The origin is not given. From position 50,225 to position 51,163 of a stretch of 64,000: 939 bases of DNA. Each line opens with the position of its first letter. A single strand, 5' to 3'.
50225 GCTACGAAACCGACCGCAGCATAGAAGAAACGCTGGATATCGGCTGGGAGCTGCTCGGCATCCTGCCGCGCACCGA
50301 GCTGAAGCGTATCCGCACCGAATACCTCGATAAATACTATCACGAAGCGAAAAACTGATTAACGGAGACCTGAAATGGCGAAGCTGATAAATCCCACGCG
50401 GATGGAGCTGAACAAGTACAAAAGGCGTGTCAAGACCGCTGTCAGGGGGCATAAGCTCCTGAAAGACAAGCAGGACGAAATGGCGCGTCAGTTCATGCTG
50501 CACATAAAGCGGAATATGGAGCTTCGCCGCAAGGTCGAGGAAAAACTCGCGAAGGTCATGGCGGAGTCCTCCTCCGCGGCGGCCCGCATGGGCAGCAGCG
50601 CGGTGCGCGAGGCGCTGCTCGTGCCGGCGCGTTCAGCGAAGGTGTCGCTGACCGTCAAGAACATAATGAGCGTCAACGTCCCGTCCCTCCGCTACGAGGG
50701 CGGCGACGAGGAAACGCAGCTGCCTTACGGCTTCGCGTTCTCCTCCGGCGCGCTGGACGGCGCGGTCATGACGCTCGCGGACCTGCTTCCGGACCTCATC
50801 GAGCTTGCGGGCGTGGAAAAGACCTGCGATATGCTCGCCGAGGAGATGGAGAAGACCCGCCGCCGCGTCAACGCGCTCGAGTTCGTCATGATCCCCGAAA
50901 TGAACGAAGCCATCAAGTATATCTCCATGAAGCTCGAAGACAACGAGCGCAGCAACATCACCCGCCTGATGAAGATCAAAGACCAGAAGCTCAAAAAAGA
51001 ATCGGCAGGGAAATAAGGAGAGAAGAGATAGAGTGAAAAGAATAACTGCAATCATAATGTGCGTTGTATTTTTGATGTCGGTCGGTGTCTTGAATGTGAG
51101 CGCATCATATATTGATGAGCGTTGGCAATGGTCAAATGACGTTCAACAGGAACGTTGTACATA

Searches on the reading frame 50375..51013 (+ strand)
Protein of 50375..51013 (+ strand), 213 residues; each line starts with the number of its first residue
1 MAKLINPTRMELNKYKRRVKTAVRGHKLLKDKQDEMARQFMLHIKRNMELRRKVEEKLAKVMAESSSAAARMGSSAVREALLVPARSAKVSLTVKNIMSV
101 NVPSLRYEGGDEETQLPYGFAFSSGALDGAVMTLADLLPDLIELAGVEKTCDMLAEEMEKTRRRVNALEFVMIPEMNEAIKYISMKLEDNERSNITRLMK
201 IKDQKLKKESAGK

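Call 13: find_related_loci(query=window:50375-51013:+, collection=genome_contigs, flank=10000)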
Query window:50375-51013:+ (213 aa) in genome_contigs; peptide patterns used: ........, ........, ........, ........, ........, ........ (x = any residue, [..] = any of these).
87 stretches matched a pattern; 20 encode a relative of the query (tblastn E <= 1e-3); 20 distinct loci.
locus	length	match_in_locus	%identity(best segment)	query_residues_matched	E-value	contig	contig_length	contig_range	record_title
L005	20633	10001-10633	54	1-209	2e-72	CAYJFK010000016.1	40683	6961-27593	MAG TPA_asm: uncultured Oscillospiraceae bacterium isolate ERP123703_co2_6 genome assembly, contig: NODE_495_length_4068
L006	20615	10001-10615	55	1-203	7e-71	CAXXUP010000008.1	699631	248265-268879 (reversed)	MAG: Oscillospiraceae bacterium isolate 524f9323-00aa-48d4-abe6-ef407a8e1a99 genome assembly, contig: contig_8, whole ge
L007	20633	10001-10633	55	1-209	2e-70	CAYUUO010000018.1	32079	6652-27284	MAG TPA_asm: uncultured Oscillospiraceae bacterium isolate binchicken_co240_46 genome assembly, contig: NODE_937_length_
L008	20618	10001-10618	51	5-209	2e-67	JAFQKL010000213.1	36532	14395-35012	MAG: Clostridia bacterium isolate RGIG1901 Goat_Cecum.Co__c1803066, whole genome shotgun sequence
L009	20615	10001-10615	52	1-203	6e-67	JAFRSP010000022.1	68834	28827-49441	MAG: Clostridia bacterium isolate RGIG2763 Goat_Omasum-5__c215907, whole genome shotgun sequence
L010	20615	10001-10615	53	1-203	3e-66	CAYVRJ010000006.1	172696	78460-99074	MAG TPA_asm: uncultured Clostridia bacterium isolate SRP242652_co2_219 genome assembly, contig: NODE_83_length_172696_co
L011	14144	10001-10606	51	5-203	1e-65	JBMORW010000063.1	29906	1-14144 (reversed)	MAG: Bacillota bacterium isolate Betzabe_MAG190 MAG190_63, whole genome shotgun sequence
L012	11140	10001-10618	52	1-202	2e-63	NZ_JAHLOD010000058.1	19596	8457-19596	Clostridium bornimense strain N41 No41_ctg058, whole genome shotgun sequence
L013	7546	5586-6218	51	5-213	2e-63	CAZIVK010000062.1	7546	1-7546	MAG TPA_asm: uncultured Oscillospiraceae bacterium isolate binchicken_co59_913 genome assembly, contig: NODE_23728_lengt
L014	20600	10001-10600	54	5-203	5e-63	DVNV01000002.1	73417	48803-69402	MAG TPA_asm: Candidatus Galloscillospira excrementipullorum isolate ChiHjej8B7-10251 ChiHjej8B7M5__C15184_L73417_SRR6323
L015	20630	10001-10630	51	1-208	2e-62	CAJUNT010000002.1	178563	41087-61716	MAG TPA_asm: uncultured Clostridia bacterium isolate MGBC162170 genome assembly, contig: MGBC162170.2, whole genome shot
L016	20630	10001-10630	51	1-208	2e-62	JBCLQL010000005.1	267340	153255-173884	Lachnospiraceae bacterium 46-61 voucher GPTB0115 scaffold5, whole genome shotgun sequence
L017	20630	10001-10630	51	1-208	3e-62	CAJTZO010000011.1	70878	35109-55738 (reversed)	MAG TPA_asm: uncultured Clostridia bacterium isolate MGBC120805 genome assembly, contig: MGBC120805.11, whole genome sho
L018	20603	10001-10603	56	5-203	3e-62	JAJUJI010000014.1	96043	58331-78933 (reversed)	MAG: Clostridiales bacterium isolate bin113 k141_712051_length_96043_cov_156.0832, whole genome shotgun sequence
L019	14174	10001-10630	51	1-208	3e-62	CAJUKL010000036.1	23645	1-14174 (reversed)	MAG TPA_asm: uncultured Clostridia bacterium isolate MGBC157731 genome assembly, contig: MGBC157731.36, whole genome sho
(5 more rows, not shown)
